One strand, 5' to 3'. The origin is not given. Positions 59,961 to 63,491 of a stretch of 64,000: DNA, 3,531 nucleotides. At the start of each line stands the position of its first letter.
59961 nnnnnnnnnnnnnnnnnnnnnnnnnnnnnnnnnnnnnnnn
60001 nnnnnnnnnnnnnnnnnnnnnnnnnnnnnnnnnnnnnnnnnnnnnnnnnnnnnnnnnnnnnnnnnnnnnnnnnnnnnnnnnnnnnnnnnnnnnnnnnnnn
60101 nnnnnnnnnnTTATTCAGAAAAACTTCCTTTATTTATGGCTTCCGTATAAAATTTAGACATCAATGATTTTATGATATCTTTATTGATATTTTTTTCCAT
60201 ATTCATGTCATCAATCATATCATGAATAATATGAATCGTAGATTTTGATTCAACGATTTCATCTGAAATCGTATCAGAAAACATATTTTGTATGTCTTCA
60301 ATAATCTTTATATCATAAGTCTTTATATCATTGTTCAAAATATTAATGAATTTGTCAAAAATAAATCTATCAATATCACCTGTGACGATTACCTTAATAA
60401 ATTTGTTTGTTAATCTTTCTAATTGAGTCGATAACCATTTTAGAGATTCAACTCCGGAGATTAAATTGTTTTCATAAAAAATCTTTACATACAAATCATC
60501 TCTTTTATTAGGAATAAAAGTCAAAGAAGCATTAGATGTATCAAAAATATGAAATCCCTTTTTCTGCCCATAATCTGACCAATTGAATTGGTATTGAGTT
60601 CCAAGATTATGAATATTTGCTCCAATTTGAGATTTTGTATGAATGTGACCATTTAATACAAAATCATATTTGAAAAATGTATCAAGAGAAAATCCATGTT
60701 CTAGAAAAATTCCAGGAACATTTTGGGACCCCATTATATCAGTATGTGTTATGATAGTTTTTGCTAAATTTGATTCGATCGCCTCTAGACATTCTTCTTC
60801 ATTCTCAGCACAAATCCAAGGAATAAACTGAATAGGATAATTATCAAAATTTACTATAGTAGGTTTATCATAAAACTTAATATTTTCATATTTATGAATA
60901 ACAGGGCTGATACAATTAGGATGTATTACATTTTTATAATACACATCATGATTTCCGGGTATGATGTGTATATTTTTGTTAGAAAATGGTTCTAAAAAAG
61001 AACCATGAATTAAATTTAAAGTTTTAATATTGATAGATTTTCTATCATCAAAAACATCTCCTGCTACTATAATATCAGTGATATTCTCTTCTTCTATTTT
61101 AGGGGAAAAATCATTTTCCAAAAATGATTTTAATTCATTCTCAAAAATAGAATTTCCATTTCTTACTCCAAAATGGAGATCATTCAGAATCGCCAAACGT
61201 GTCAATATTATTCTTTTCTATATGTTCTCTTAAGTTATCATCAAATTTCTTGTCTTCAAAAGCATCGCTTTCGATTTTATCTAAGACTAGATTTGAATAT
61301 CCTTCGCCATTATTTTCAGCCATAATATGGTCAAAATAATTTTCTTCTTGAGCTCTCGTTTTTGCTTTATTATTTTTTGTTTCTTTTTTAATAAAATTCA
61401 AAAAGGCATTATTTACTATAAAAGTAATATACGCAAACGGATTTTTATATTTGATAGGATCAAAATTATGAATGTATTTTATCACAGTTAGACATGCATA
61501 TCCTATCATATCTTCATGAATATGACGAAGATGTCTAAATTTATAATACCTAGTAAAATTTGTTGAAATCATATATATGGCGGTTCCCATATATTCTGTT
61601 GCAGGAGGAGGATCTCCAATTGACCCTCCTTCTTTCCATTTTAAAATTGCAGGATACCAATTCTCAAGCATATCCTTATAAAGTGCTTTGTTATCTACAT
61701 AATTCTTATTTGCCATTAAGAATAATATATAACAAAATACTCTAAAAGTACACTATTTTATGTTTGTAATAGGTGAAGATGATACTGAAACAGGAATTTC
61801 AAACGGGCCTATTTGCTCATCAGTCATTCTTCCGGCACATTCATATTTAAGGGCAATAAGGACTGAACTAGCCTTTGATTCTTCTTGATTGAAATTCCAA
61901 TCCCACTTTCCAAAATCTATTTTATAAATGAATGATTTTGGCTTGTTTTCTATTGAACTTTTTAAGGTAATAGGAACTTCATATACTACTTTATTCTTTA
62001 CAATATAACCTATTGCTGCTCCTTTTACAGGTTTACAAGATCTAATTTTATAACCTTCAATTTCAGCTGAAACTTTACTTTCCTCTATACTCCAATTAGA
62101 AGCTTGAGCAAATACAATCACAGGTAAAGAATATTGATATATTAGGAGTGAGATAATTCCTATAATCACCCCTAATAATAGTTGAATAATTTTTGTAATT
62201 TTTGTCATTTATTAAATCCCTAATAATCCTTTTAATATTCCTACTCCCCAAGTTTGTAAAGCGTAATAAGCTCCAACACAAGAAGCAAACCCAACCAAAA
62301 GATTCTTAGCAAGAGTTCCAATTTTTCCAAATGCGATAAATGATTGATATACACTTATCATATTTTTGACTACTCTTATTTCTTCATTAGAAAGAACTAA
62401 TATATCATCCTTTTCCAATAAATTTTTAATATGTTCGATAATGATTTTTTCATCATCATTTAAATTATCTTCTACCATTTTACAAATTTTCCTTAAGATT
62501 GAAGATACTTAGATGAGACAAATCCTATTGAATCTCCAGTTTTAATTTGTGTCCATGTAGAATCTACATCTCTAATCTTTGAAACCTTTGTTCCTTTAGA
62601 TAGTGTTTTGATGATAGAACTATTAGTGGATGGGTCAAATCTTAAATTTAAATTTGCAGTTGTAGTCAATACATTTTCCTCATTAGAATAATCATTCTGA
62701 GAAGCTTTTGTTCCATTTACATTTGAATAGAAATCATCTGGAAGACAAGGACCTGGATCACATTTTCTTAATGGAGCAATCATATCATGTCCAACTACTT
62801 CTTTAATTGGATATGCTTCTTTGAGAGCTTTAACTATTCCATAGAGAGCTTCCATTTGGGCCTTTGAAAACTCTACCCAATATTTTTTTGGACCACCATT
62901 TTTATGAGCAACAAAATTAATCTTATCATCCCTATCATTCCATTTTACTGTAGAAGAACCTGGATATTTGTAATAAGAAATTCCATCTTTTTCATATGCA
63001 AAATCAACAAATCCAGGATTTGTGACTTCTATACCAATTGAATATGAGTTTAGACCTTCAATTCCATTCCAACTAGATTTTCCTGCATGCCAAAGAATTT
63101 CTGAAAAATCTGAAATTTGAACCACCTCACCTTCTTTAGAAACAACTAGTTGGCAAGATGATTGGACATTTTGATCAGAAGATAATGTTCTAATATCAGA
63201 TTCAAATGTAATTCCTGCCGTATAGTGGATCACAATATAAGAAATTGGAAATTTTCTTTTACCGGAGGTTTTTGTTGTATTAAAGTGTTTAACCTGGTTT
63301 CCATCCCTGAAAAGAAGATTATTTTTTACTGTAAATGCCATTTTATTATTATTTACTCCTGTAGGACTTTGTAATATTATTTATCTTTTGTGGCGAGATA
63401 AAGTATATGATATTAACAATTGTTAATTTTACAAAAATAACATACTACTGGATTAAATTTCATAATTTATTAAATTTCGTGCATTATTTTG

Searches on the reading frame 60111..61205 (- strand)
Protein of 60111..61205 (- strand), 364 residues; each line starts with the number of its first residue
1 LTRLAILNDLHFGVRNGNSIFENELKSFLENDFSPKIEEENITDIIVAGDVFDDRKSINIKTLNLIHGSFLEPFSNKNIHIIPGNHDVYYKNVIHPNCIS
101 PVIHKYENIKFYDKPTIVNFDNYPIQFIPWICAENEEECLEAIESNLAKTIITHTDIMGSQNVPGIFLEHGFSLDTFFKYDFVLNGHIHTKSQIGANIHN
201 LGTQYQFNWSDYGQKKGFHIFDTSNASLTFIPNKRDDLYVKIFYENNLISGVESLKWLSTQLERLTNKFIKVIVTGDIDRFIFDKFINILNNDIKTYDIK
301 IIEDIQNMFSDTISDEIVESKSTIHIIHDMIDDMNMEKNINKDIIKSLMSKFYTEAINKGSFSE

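Call 9: search_protein_families(library=phrogs, proteins=[window:60111-61205:-], max_evalue=0.001)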
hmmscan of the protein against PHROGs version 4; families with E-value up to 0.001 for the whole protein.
window:60111-61205:- (364 aa): 2 families
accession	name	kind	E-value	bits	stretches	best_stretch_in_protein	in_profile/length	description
phrog_100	-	DNA, RNA and nucleotide metabolism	2.6e-83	282.1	1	1-359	28-378/989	SbcD-like subunit of palindrome specific endonuclease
phrog_1649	-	other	3.9e-05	23.5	0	2-215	36-281/308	metallo-phosphoesterase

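Call 60: find_related_loci(query=window:60111-61205:-, collection=viral_contigs, flank=7000)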
Query window:60111-61205:- (364 aa) in viral_contigs; peptide patterns used: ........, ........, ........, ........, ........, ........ (x = any residue, [..] = any of these).
34 stretches matched a pattern; 13 encode a relative of the query (tblastn E <= 1e-3); 13 distinct loci.
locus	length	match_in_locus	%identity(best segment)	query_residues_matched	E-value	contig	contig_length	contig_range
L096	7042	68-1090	39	3-340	2e-66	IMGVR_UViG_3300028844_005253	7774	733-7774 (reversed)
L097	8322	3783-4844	36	3-357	4e-65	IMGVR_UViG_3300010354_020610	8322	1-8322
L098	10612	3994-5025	38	4-358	5e-62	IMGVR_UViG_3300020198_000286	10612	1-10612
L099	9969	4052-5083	38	4-358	5e-62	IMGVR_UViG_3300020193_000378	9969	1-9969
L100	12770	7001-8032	38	4-358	5e-62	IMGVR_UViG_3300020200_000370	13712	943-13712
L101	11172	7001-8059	35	3-358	4e-60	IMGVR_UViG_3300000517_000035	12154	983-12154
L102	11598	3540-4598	35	3-358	4e-60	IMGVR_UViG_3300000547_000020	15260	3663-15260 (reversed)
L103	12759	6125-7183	35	3-358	4e-60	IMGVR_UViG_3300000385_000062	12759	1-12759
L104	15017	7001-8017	36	3-356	2e-59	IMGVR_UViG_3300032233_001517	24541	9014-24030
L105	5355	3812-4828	35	3-356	1e-58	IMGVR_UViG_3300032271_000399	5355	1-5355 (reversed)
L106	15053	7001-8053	34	1-358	2e-58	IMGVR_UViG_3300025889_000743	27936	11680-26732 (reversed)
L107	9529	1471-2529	34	3-358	7e-57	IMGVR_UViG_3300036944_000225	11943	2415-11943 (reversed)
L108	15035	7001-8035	33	1-357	2e-53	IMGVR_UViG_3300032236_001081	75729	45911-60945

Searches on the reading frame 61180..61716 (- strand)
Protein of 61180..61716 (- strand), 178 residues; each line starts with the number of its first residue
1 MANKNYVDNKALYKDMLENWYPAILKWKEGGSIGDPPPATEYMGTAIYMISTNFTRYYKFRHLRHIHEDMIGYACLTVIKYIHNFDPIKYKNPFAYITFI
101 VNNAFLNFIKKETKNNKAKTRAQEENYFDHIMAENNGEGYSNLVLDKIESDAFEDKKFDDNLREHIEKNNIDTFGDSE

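Call 33: search_protein_families(library=pfam, proteins=[window:61180-61716:-], max_evalue=0.01)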
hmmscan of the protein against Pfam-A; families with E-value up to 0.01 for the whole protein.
window:61180-61716:- (178 aa): 1 family
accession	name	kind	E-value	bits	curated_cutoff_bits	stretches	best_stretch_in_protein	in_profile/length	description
PF04542.20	Sigma70_r2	-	6.6e-07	29.5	24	1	58-113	14-69/71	Sigma-70 region 2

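Call 59: find_related_loci(query=window:61180-61716:-, collection=viral_contigs, flank=6000)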
Query window:61180-61716:- (178 aa) in viral_contigs; peptide patterns used: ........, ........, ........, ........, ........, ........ (x = any residue, [..] = any of these).
21 stretches matched a pattern, but none encodes a relative of the query by tblastn (E <= 1e-3).

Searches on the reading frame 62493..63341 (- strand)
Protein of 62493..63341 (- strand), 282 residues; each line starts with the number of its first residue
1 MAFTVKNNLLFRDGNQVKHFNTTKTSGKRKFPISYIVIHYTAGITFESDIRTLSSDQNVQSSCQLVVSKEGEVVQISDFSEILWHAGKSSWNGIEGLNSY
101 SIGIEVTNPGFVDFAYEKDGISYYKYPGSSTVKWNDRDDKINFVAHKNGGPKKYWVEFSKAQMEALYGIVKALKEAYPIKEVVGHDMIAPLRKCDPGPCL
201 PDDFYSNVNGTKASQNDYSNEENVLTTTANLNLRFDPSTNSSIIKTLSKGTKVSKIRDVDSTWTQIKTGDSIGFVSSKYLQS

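Call 9: search_protein_families(library=phrogs, proteins=[window:62493-63341:-], max_evalue=0.001)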
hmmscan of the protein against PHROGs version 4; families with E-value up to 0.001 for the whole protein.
window:62493-63341:- (282 aa): 12 families
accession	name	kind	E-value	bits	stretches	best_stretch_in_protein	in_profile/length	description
phrog_1794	-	lysis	3.2e-34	119.8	2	18-201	39-184/336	amidase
phrog_9611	-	lysis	9.9e-16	59.1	1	33-216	23-173/246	endolysin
phrog_2338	-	lysis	2e-09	38.3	1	23-107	18-98/346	endolysin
phrog_670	-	lysis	3e-09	37.3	1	21-106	101-183/596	endolysin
phrog_880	-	lysis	6.4e-09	36.7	1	14-213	172-336/435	endolysin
phrog_1493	-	lysis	9.1e-09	36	1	25-236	26-182/394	endolysin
phrog_833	-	lysis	2.7e-08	34.9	1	22-263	19-263/294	endolysin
phrog_822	-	lysis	9.1e-08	33.1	1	156-198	106-145/215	amidase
phrog_19265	-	unknown function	3.4e-06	27.9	1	13-107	4-90/293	-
phrog_7698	-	lysis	4.8e-06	27.6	1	23-108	14-93/316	endolysin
phrog_3088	-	lysis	7.3e-05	23.6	0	34-106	25-93/248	amidase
phrog_14048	-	lysis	0.00029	21.6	1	21-108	18-98/305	endolysin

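Call 21: find_encoding_contigs(protein=window:62493-63341:-, flank=3000, max_places=10)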
Protein window:62493-63341:- (282 aa): 2 contigs read that carry it; 1 place shown.
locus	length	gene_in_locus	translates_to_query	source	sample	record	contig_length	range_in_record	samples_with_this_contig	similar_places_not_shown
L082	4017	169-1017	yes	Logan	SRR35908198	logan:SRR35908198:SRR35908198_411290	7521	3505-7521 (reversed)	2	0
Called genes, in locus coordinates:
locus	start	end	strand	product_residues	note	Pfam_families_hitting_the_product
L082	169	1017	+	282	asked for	PF01510:Amidase_2, PF08239:SH3_3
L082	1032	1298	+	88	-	-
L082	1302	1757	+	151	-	-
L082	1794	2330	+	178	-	PF04542:Sigma70_r2 (weak)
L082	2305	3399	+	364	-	PF00149:Metallophos (weak)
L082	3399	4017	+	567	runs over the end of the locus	PF02463:SMC_N, PF13175:AAA_15 (weak), PF13476:AAA_23, PF13555:AAA_29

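Call 62: find_homologous_proteins(query=window:62493-63341:-, max_evalue=1e-20)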
Query window:62493-63341:- (282 aa): 217 proteins with E <= 1e-20 among 1075 candidates; the best 120 are listed.
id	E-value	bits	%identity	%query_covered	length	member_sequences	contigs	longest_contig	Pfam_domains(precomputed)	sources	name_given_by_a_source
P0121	1.6e-187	640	100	100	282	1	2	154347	PF01510.31,PF08239.18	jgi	jgi:N-acetylmuramoyl-L-alanine amidase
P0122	4.0e-109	382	60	99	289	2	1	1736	PF01510.31,PF08239.18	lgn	-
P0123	4.0e-100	353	56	100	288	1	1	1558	PF01510.31,PF08239.18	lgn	-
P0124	4.6e-99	349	57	100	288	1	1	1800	PF01510.31,PF08239.18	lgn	-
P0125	1.1e-92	328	54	100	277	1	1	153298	PF01510.31,PF08239.18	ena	-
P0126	3.9e-88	314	52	99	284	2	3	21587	PF01510.31,PF08239.18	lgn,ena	-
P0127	2.0e-85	305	52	100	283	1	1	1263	PF01510.31,PF06347.20,PF08239.18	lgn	-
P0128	2.6e-85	304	51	99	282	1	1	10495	PF01510.31,PF08239.18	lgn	-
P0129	1.8e-82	295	50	99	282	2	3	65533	PF01510.31,PF08239.18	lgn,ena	-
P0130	8.9e-82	293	51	99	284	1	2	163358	PF01510.31,PF08239.18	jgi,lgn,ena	-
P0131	1.2e-79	286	49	99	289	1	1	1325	PF01510.31,PF08239.18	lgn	-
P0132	1.4e-78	282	49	99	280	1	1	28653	PF01510.31,PF08239.18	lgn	-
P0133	8.6e-59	217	42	100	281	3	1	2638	PF01510.31,PF06347.20,PF08239.18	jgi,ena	-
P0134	5.5e-58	215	41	100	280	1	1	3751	PF01510.31,PF08239.18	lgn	-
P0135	1.1e-56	210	44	97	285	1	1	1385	PF01510.31,PF06347.20,PF08239.18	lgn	-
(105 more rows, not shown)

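Call 63: find_encoding_contigs(protein=P0125, flank=10000, max_places=2)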
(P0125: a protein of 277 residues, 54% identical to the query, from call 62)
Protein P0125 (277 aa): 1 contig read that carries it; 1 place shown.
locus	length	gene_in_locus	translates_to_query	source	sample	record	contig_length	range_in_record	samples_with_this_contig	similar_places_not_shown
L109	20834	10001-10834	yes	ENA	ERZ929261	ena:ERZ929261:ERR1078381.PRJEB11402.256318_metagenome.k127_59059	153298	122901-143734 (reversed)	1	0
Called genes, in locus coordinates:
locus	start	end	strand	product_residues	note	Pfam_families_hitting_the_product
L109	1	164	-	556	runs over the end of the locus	PF00317:Ribonuc_red_lgN (weak), PF02867:Ribonuc_red_lgC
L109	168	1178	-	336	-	PF00268:Ribonuc_red_sm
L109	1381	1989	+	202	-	PF26869:Phage_T4_gp2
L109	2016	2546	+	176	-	PF23849:Phage_TTP_2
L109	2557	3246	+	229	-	PF12322:T4_baseplate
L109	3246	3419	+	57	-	-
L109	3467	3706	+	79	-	-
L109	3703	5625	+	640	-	-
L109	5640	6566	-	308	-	PF08804:gp32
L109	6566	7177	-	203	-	-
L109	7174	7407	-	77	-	PF16805:Trans_coact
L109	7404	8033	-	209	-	-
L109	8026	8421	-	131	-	-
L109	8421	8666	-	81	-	-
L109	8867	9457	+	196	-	-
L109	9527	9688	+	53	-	-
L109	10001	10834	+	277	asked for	PF01510:Amidase_2, PF08239:SH3_3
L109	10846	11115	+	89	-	-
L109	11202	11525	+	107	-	-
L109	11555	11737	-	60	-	-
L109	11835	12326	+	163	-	-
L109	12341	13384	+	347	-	-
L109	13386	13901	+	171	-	-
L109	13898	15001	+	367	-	PF00149:Metallophos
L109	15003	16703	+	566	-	PF02463:SMC_N, PF13476:AAA_23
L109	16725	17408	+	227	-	-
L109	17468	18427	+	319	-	PF03215:Rad17 (faint), PF00004:AAA, PF21328:Gp44_lid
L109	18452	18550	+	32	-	-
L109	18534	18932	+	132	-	PF16790:Phage_clamp_A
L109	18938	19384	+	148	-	PF01818:Translat_reg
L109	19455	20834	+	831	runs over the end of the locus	PF03104:DNA_pol_B_exo1, PF00136:DNA_pol_B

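Call 64: find_encoding_contigs(protein=P0122, flank=3000, max_places=2)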
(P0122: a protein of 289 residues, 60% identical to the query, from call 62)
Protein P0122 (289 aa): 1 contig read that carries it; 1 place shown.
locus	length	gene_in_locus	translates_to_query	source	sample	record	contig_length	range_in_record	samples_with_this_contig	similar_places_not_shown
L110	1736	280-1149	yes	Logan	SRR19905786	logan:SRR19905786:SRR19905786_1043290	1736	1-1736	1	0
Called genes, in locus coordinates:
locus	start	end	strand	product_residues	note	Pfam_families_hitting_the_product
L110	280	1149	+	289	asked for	PF01510:Amidase_2, PF08239:SH3_3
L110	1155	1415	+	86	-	-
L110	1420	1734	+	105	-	?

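Call 69: find_related_loci(query=window:62493-63341:-, collection=viral_contigs, flank=4000)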
Query window:62493-63341:- (282 aa) in viral_contigs; peptide patterns used: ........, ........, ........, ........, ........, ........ (x = any residue, [..] = any of these).
1 stretches matched a pattern; 1 encode a relative of the query (tblastn E <= 1e-3); 0 distinct loci.
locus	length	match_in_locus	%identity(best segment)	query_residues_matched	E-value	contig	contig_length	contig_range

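Call 70: find_encoding_contigs(protein=P0130, flank=4000, max_places=2)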
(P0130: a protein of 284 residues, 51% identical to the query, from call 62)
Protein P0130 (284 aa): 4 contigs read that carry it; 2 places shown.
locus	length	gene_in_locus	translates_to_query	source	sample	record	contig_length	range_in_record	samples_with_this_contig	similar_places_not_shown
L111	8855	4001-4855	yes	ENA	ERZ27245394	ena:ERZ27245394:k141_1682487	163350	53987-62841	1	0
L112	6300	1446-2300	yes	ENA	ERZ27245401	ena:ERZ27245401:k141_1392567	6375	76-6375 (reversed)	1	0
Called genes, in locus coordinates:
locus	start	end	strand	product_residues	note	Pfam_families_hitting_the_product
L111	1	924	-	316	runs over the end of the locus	PF08804:gp32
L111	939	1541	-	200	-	-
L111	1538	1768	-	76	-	PF16805:Trans_coact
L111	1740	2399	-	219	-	PF12705:PDDEXK_1 (weak)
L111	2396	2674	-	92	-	-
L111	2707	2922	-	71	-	-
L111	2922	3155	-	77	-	-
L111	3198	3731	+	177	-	-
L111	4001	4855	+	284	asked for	PF01510:Amidase_2, PF08239:SH3_3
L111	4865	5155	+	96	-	-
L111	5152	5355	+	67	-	-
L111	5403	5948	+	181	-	PF04542:Sigma70_r2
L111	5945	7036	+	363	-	PF00149:Metallophos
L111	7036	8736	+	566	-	PF02463:SMC_N, PF13175:AAA_15 (faint), PF13476:AAA_23, PF13555:AAA_29 (weak)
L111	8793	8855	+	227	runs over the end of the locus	PF09116:gp45-slide_C (weak)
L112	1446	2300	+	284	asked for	PF01510:Amidase_2, PF08239:SH3_3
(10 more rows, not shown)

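Call 71: find_encoding_contigs(protein=P0126, flank=4000, max_places=2)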
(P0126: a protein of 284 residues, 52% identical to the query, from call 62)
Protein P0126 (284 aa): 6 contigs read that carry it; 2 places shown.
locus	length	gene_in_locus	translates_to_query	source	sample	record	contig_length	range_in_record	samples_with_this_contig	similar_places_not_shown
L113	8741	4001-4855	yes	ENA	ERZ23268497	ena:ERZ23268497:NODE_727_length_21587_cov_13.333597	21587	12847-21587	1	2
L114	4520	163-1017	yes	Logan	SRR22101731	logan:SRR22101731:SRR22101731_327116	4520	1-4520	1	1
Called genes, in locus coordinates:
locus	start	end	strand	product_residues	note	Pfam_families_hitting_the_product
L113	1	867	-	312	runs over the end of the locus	PF08804:gp32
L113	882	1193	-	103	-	-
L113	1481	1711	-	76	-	PF16805:Trans_coact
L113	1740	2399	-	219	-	PF12705:PDDEXK_1 (faint)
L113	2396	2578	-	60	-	-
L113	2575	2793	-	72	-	-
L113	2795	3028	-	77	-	-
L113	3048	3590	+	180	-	-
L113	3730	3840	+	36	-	-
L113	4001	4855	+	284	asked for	PF01510:Amidase_2, PF08239:SH3_3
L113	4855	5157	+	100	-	-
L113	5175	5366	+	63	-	-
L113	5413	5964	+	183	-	PF04542:Sigma70_r2 (weak)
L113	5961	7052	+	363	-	PF00149:Metallophos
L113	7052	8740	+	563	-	?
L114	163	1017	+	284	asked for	PF01510:Amidase_2, PF08239:SH3_3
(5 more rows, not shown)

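Call 84: search_dna_similar(query=window:62493-63341:-, collection=phages, mode=protein, max_rows=25)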
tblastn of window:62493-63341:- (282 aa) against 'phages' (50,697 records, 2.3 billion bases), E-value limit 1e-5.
Records with a match: 48; places in all: 48; records where one place covers at least 80% of the query: 37.
Best place of each record, by identity: <60% 48.
By first word of the organism name: Rhizobium 22; Agrobacterium 5; Sinorhizobium 2; Ruegeria 2; Sphingobium 2; Erythrobacter 2; Escherichia 2; Acinetobacter 2; Ochrobactrum 1; Roseobacter 1; and 7 more.
By host as written in the record: - 8; Rhizobium leguminosarum 4; Rhizobium etli CFN42 3; Rhizogenic Agrobacterium biovar 1 ST15.13/095 3; Ruegeria pomeroyi DSS-3 3; Rhizobium leguminosarum biovar viciae VF39 2; Rhizobium sp. TUX16P 2; Sinorhizobium meliloti 2; and 18 more.
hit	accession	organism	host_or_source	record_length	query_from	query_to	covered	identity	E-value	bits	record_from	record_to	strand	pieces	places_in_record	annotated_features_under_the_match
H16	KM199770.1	Rhizobium phage vB_RleM_P10VF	Rhizobium leguminosarum biovar viciae ...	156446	3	272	96%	38.1%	4e-46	171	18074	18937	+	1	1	N-acetylmuramoyl-L-alanine amidase | hypothetical protein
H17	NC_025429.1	Rhizobium phage vB_RleM_P10VF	Rhizobium leguminosarum biovar viciae ...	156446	3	272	96%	38.1%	4e-46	171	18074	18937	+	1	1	amidase | hypothetical protein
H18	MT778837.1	Rhizobium phage AF3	-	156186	3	272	96%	37.8%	2e-45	169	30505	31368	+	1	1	N-acetylmuramoyl-L-alanine amidase | hypothetical protein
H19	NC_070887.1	Rhizobium phage AF3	-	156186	3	272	96%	37.8%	2e-45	169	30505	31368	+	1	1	amidase | hypothetical protein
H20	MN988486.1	Rhizobium phage RHph_Y68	Rhizobium sp. TUX16P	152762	3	281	99%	36.6%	1e-46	172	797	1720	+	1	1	N-acetylmuramoyl-L-alanine amidase lysozyme-like protein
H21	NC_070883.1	Rhizobium phage RHph_Y68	Rhizobium sp. TUX16P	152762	3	281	99%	36.6%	1e-46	172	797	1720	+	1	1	amidase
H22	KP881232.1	Sinorhizobium phage phiM9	Sinorhizobium meliloti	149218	1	282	100%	35.2%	2e-46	171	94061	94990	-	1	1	putative N-acetylmuramoyl-L-alanine amidase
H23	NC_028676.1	Sinorhizobium phage phiM9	Sinorhizobium meliloti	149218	1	282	100%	35.2%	2e-46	171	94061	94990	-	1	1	amidase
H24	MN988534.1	Rhizobium phage RHph_N34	Rhizobium etli CFN42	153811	17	253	84%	41.7%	1e-46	172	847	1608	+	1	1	N-acetylmuramoyl-L-alanine amidase lysozyme-like protein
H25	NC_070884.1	Rhizobium phage RHph_N34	Rhizobium etli CFN42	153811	17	253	84%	41.7%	1e-46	172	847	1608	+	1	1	amidase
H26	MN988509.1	Rhizobium phage RHph_I46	Rhizobium phaseoli IE1004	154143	14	281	95%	36.8%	2e-46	171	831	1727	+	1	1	N-acetylmuramoyl-L-alanine amidase lysozyme-like protein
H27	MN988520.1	Rhizobium phage RHph_I9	Rhizobium sp. R635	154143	14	281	95%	36.8%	2e-46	171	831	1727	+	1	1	N-acetylmuramoyl-L-alanine amidase lysozyme-like protein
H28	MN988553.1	Rhizobium phage RHph_I34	Rhizobium etli CFN42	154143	14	281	95%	36.8%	2e-46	171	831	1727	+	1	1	N-acetylmuramoyl-L-alanine amidase lysozyme-like protein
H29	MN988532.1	Rhizobium phage RHph_I1_9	Rhizobium sp. I1_9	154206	14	281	95%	36.8%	2e-46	171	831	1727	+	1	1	N-acetylmuramoyl-L-alanine amidase lysozyme-like protein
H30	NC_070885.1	Rhizobium phage RHph_I1_9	Rhizobium sp. I1_9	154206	14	281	95%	36.8%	2e-46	171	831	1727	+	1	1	amidase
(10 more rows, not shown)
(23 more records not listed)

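Call 86: get_annotated_region(hit=H17, flank=2500)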
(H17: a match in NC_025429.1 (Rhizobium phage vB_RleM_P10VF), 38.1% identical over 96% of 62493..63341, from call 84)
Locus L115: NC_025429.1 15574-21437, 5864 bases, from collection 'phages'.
description: Rhizobium phage vB_RleM_P10VF, complete genome.
organism: Rhizobium phage vB_RleM_P10VF (NCBI taxid 1527770)
taxonomy: Viruses; Duplodnaviria; Heunggongvirae; Uroviricota; Caudoviricetes; Pootjesviridae; Innesvirus; Innesvirus P10VF
host: Rhizobium leguminosarum biovar viciae VF39; source: -; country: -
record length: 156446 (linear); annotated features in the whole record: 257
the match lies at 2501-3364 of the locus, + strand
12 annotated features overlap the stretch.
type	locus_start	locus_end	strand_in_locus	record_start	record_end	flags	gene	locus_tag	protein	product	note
CDS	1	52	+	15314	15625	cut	-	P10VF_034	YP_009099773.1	hypothetical protein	-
CDS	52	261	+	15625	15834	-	-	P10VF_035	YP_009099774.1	hypothetical protein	-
CDS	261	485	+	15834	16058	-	-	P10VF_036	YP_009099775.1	hypothetical protein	-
CDS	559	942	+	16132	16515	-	-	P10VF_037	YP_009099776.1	GTP-binding domain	-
CDS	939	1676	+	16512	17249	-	-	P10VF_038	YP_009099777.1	metallo-phosphoesterase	-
CDS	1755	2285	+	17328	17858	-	-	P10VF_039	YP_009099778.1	hypothetical protein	-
CDS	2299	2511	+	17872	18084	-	-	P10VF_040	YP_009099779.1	hypothetical protein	-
CDS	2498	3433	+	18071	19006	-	-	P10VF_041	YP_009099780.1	amidase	-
CDS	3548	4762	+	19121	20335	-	-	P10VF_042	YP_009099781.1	UDP-galactopyranose mutase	-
CDS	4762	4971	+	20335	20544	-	-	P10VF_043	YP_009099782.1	hypothetical protein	-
CDS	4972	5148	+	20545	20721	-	-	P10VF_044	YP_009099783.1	hypothetical protein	-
CDS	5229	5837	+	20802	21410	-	-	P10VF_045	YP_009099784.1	hypothetical protein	-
